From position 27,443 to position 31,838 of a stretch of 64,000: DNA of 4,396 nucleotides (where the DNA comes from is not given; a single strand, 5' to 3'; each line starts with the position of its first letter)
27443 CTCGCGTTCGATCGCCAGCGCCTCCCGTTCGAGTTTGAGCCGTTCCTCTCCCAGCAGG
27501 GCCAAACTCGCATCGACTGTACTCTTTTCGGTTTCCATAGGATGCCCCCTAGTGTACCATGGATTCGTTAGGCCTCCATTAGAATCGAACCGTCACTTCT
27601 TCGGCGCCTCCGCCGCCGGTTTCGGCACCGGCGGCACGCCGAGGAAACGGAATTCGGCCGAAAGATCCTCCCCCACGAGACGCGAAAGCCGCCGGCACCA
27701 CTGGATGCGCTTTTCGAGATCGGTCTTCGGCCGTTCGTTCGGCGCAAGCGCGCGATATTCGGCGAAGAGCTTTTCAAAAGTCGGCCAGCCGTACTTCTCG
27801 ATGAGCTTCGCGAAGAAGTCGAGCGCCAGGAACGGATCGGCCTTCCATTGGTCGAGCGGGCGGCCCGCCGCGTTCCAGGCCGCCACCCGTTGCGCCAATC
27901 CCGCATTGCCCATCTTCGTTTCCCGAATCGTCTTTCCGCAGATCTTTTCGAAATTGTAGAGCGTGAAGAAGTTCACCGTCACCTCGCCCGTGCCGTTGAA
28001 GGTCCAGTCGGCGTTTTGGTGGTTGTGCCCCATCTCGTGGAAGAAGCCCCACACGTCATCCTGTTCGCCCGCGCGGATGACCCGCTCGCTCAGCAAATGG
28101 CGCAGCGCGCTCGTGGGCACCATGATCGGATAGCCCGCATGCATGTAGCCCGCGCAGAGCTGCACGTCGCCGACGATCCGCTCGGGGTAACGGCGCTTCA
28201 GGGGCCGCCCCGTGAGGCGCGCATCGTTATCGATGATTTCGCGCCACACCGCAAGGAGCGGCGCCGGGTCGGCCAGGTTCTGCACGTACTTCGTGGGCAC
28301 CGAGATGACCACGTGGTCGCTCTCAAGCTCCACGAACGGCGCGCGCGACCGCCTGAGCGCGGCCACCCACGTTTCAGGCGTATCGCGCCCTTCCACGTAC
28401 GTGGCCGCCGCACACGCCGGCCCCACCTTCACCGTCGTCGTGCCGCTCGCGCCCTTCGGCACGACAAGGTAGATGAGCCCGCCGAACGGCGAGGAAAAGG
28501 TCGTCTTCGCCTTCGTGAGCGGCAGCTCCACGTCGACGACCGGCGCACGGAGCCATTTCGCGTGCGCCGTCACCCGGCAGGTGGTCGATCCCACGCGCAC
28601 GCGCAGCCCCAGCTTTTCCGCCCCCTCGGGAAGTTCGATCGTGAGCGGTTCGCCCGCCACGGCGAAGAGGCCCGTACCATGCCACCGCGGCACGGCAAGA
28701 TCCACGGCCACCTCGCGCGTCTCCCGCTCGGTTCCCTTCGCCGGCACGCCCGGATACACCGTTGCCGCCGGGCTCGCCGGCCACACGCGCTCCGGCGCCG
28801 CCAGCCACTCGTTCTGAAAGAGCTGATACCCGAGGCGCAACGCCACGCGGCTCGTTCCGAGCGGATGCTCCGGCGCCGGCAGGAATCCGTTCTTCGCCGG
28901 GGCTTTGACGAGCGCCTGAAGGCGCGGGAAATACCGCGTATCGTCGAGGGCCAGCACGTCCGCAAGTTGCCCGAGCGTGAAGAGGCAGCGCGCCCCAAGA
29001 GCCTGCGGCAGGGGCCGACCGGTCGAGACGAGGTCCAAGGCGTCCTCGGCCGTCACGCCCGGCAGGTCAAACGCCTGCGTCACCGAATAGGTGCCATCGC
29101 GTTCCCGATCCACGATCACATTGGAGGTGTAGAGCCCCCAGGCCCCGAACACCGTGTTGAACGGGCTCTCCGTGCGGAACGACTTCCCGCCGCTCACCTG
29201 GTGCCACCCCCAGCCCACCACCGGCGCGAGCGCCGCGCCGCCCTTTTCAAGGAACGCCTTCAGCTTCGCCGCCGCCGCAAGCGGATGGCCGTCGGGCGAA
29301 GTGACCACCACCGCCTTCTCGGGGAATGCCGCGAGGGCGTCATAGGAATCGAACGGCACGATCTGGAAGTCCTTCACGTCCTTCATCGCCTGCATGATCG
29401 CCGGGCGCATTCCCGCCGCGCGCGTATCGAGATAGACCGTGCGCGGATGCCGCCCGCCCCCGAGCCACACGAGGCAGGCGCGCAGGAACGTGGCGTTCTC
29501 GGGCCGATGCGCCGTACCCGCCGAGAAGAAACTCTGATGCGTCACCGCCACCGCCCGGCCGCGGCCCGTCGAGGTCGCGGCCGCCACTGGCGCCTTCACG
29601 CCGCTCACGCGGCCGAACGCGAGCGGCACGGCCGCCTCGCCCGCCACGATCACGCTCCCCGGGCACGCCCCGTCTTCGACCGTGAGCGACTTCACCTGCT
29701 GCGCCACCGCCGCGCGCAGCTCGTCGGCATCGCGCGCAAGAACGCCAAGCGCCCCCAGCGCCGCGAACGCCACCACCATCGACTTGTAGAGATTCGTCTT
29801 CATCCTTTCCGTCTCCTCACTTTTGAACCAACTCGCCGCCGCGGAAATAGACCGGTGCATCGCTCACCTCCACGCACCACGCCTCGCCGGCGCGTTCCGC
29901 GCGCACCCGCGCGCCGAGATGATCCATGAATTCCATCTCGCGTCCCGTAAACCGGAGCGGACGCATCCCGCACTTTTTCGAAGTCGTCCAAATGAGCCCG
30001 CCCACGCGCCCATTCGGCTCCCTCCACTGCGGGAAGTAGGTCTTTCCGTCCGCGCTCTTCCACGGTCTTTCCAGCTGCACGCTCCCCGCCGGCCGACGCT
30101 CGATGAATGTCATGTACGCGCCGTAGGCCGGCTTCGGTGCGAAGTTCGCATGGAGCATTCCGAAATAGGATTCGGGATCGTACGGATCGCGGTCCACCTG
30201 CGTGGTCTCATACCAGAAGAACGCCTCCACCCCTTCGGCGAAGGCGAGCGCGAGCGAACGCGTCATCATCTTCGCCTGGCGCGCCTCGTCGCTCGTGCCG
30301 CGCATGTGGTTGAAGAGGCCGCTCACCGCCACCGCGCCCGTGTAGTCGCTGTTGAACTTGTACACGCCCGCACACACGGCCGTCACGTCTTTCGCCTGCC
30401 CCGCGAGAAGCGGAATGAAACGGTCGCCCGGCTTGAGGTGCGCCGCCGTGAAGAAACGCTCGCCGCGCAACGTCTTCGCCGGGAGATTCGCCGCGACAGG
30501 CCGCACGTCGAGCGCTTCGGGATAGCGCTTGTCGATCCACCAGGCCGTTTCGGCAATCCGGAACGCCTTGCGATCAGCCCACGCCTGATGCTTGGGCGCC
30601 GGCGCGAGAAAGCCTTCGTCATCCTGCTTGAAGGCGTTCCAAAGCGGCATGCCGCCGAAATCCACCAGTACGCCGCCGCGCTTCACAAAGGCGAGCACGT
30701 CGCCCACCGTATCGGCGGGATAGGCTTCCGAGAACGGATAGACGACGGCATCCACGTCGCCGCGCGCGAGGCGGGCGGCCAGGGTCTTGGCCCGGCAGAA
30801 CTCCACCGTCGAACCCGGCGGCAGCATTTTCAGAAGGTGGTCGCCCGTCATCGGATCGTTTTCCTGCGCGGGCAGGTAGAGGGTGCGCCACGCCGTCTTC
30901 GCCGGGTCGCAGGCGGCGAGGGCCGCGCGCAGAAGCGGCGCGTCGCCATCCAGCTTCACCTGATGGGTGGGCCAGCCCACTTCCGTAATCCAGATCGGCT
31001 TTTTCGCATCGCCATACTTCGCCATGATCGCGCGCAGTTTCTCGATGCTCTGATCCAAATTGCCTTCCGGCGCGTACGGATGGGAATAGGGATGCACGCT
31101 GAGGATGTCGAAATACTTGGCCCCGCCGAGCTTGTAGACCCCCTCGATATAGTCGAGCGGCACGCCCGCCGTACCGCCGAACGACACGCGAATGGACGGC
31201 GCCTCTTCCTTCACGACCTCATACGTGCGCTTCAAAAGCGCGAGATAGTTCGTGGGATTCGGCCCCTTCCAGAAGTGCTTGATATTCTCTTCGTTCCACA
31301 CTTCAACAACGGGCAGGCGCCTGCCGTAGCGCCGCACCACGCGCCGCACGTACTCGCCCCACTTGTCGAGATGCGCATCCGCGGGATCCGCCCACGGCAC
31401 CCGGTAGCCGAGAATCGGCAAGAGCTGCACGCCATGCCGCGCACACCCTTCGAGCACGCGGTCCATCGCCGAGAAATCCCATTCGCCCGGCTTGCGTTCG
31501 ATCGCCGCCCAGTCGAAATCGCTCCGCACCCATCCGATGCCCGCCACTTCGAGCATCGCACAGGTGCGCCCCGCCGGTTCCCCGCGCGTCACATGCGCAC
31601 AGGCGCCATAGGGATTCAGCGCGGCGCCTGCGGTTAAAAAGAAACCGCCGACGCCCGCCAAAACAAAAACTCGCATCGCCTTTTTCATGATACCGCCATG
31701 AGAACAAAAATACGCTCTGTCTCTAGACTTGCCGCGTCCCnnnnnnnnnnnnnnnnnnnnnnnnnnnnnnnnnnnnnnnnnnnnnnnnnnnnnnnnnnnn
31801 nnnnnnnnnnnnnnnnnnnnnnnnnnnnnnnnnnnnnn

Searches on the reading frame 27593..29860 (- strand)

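Call 30: search_protein_families(library=pfam, proteins=[window:27593-29860:-], max_evalue=0.0001)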
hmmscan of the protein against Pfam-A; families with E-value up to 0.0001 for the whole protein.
window:27593-29860:- (755 aa): 2 families
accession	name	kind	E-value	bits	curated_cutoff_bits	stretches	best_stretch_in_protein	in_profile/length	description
PF13402.12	Peptidase_M60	-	9.7e-50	170.1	25.8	1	484-735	4-269/275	Peptidase M60, enhancin and enhancin-like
PF17291.7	M60-like_N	-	2.8e-16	59.9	23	1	378-473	4-98/106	N-terminal domain of M60-like peptidases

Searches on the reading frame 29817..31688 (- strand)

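Call 30: search_protein_families(library=pfam, proteins=[window:29817-31688:-], max_evalue=0.0001)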
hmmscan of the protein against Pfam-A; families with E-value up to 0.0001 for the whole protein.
window:29817-31688:- (623 aa): 1 family
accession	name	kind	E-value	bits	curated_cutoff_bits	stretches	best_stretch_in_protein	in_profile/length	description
PF01229.23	Glyco_hydro_39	-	5.2e-06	26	26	1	109-203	126-228/472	Glycosyl hydrolases family 39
